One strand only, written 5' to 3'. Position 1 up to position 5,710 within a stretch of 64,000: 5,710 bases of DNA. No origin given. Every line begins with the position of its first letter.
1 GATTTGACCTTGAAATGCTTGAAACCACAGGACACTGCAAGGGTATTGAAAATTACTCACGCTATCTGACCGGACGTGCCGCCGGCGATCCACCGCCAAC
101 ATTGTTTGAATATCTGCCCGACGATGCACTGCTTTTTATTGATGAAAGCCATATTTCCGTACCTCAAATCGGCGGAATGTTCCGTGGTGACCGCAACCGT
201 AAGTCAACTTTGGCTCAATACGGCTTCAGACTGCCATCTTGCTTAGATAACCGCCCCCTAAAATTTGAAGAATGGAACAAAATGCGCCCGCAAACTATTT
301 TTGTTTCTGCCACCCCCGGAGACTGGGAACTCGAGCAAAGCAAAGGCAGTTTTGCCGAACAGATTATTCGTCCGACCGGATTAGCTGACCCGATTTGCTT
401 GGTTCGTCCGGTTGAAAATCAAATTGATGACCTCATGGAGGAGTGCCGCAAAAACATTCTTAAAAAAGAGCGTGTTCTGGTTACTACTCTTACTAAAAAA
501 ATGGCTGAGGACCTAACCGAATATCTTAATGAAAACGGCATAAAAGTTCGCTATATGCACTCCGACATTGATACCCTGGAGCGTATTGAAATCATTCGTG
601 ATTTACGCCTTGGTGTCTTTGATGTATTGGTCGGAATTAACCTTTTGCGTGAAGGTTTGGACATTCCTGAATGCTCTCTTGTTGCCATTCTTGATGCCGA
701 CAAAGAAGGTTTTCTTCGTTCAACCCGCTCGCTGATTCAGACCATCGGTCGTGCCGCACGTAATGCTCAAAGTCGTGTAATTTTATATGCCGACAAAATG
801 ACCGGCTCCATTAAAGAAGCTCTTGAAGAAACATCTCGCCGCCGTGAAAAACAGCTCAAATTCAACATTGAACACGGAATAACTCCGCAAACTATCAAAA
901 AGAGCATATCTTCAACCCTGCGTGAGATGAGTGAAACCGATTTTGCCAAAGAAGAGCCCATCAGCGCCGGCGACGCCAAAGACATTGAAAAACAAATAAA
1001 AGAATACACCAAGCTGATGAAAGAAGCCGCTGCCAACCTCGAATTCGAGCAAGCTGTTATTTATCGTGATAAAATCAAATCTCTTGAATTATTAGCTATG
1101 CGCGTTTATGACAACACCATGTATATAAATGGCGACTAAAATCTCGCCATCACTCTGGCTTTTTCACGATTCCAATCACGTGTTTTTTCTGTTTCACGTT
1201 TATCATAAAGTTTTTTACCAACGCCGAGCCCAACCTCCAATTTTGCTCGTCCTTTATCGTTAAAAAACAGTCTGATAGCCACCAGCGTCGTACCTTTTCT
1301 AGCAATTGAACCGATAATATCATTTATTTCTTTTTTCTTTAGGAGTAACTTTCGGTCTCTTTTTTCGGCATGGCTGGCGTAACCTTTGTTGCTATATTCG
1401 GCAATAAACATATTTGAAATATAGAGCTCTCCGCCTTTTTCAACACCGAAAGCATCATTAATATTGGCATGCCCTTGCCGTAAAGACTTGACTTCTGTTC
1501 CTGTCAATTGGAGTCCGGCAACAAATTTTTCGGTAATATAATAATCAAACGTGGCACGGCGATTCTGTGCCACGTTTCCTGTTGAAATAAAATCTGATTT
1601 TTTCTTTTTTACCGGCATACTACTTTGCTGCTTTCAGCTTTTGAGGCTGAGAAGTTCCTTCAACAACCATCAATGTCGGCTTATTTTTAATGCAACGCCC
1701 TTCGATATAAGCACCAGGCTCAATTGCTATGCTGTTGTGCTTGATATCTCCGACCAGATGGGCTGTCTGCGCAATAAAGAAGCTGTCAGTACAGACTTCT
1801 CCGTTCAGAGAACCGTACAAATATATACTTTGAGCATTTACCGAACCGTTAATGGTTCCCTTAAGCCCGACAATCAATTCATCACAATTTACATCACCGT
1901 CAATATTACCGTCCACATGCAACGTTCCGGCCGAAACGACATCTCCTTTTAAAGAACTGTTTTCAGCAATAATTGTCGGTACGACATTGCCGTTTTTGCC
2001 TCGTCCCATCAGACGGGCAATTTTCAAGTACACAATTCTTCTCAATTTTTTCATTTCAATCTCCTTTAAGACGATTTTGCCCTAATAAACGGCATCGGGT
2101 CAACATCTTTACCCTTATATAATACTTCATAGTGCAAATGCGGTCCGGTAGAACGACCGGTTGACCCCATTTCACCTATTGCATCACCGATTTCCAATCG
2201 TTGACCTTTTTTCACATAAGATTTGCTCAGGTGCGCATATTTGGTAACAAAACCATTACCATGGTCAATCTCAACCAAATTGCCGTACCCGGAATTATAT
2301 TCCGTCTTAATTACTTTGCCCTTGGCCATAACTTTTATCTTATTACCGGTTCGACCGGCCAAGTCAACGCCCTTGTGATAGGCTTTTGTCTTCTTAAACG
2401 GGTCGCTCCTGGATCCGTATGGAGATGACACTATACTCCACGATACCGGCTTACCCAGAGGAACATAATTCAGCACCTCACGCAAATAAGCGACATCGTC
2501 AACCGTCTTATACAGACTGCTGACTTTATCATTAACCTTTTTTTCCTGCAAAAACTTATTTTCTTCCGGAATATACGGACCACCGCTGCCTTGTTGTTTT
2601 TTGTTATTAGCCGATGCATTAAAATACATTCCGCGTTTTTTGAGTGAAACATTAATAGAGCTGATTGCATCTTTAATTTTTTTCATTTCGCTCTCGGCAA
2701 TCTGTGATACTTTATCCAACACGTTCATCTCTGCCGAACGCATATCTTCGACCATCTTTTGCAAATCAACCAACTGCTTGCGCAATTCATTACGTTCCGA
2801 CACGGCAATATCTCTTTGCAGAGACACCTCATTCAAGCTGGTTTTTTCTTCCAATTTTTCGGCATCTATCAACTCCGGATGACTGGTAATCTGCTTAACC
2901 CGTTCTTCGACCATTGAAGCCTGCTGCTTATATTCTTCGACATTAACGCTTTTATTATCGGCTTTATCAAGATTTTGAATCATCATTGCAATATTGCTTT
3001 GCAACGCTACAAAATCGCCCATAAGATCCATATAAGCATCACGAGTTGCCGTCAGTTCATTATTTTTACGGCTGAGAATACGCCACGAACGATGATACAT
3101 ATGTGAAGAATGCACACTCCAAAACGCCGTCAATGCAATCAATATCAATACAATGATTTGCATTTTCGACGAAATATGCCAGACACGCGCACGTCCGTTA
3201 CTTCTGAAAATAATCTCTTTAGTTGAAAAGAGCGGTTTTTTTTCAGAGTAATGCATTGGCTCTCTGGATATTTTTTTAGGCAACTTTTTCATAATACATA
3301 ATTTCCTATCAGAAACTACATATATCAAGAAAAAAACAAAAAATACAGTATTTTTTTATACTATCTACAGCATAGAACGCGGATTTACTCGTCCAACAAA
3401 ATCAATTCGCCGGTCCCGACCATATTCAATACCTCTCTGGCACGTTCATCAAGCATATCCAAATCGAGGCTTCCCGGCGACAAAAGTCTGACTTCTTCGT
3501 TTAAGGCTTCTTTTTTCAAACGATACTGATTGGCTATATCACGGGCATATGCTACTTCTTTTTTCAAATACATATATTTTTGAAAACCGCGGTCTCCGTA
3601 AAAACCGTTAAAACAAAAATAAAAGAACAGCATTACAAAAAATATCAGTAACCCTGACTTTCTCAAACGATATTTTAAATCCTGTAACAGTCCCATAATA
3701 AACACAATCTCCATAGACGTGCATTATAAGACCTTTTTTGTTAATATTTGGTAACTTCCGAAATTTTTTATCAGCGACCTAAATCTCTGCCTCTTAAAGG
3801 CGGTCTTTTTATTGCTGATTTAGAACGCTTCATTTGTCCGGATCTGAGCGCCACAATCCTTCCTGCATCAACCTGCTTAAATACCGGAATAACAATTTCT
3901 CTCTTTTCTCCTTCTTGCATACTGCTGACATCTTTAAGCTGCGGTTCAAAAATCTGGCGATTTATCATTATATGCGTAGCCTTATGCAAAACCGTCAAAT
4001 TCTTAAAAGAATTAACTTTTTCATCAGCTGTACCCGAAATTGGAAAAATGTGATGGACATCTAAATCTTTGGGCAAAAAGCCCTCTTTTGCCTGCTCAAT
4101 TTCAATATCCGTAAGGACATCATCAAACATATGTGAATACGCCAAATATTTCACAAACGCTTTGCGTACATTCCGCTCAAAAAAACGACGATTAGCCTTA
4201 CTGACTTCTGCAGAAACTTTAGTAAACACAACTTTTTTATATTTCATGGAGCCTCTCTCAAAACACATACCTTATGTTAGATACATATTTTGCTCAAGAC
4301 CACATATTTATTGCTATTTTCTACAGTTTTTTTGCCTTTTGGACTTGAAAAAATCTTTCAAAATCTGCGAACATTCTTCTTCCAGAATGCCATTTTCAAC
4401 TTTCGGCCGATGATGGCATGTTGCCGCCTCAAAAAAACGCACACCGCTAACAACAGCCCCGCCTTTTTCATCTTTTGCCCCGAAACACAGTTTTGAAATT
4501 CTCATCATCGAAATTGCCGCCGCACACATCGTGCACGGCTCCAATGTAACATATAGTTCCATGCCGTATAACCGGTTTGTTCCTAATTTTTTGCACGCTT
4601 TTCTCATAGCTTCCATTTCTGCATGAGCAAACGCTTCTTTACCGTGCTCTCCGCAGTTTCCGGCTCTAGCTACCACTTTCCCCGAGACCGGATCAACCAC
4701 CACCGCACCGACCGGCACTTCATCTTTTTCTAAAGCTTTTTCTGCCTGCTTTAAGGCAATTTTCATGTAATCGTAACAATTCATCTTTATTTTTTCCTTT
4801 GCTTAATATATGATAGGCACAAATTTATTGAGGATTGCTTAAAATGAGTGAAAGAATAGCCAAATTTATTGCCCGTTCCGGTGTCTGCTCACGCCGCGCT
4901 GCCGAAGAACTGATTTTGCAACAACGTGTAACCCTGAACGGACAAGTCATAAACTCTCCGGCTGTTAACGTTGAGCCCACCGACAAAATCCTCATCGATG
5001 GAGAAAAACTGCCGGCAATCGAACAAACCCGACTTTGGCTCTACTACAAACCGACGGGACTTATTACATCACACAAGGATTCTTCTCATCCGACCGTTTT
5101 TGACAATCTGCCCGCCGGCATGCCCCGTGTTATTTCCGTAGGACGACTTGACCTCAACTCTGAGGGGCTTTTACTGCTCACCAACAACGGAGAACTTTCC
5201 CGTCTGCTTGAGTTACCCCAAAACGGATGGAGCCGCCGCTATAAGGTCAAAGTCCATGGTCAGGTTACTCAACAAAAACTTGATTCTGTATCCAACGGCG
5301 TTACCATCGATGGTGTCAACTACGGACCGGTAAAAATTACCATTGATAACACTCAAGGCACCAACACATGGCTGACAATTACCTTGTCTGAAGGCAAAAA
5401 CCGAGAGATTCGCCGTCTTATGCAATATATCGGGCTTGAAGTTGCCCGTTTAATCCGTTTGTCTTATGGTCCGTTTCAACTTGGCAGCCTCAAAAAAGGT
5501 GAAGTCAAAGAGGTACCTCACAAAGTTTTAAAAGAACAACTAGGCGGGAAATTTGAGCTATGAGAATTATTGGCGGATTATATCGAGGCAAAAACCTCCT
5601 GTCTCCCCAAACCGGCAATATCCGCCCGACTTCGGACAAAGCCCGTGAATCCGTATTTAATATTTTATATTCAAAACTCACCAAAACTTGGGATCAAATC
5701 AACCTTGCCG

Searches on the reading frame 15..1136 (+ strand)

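Call 64: search_protein_families(library=pfam, proteins=[window:15-1136:+], max_evalue=0.001)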
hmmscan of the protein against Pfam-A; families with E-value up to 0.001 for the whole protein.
window:15-1136:+ (374 aa): 3 families
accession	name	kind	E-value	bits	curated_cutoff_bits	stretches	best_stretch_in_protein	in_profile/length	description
PF12344.14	UvrB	-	4.9e-22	77.9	27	1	257-298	1-42/43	Ultra-violet resistance protein B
PF00271.37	Helicase_C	-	1.3e-21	77.4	23.5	1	139-250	5-109/110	Helicase conserved C-terminal domain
PF02151.25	UVR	-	7.8e-09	35.5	21.5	1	325-358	1-34/36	UvrB/uvrC motif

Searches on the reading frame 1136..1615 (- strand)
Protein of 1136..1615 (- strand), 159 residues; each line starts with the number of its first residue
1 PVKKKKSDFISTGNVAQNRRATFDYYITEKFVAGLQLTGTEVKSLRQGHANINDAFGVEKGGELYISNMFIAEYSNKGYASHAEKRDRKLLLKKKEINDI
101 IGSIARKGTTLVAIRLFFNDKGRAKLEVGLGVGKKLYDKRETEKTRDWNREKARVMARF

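Call 64: search_protein_families(library=pfam, proteins=[window:1136-1615:-], max_evalue=0.001)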
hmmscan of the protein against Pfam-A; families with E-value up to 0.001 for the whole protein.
window:1136-1615:- (159 aa): 1 family
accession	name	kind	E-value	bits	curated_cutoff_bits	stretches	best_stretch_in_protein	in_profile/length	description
PF01668.23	SmpB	-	1.3e-51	174.7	27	1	15-157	1-142/143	SmpB protein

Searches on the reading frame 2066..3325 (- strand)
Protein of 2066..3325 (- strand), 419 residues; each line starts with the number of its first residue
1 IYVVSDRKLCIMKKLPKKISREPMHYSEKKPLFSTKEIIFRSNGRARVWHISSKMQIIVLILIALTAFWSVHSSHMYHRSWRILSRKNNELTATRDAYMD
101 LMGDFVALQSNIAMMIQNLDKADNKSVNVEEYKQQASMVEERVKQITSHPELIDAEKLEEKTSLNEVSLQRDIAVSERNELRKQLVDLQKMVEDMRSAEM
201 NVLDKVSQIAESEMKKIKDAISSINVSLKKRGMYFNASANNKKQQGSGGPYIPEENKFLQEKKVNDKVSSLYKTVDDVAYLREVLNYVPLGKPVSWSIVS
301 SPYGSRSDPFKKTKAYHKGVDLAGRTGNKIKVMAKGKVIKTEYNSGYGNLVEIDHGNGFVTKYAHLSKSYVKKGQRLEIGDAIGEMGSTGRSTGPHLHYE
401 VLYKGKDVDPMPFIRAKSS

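Call 64: search_protein_families(library=pfam, proteins=[window:2066-3325:-], max_evalue=0.001)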
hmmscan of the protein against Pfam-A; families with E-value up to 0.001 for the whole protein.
window:2066-3325:- (419 aa): 1 family
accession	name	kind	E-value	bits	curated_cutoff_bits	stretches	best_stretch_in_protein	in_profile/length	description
PF01551.29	Peptidase_M23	-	1.6e-33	115.2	28.7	1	316-410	2-96/96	Peptidase family M23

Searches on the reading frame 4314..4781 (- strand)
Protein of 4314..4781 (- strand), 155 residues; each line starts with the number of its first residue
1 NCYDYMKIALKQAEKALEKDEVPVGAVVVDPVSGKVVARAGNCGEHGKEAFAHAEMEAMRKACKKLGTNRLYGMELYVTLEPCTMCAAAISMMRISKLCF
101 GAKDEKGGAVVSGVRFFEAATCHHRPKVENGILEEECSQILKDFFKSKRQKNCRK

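Call 64: search_protein_families(library=pfam, proteins=[window:4314-4781:-], max_evalue=0.001)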
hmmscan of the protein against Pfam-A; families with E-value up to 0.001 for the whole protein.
window:4314-4781:- (155 aa): 5 families
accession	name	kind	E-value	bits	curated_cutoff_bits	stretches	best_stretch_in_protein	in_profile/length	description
PF14437.12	MafB19-deam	-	1.2e-34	119.7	27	1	4-149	5-142/142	MafB19-like deaminase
PF00383.29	dCMP_cyt_deam_1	-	2.1e-25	89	25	1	4-101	6-101/102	Cytidine and deoxycytidylate deaminase zinc-binding region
PF14439.12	Bd3614-deam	-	1.5e-08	35.1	38.5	1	23-92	9-76/113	Bd3614-like deaminase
PF18772.7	APOBEC2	-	5.5e-05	23.7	26.8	1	48-91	46-90/175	APOBEC2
PF18750.7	SNAD4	-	0.00024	21.6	27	1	49-91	29-72/130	Secreted Novel AID/APOBEC-like Deaminase 4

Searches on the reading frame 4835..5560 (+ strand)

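Call 64: search_protein_families(library=pfam, proteins=[window:4835-5560:+], max_evalue=0.001)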
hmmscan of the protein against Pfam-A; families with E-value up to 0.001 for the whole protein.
window:4835-5560:+ (242 aa): 2 families
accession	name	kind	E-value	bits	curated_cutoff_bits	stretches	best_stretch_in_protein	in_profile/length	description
PF00849.27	PseudoU_synth_2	-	1.6e-16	61.3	26.8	1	67-197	2-151/152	RNA pseudouridylate synthase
PF01479.30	S4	-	3e-13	49.7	22.8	1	6-52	1-48/48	S4 domain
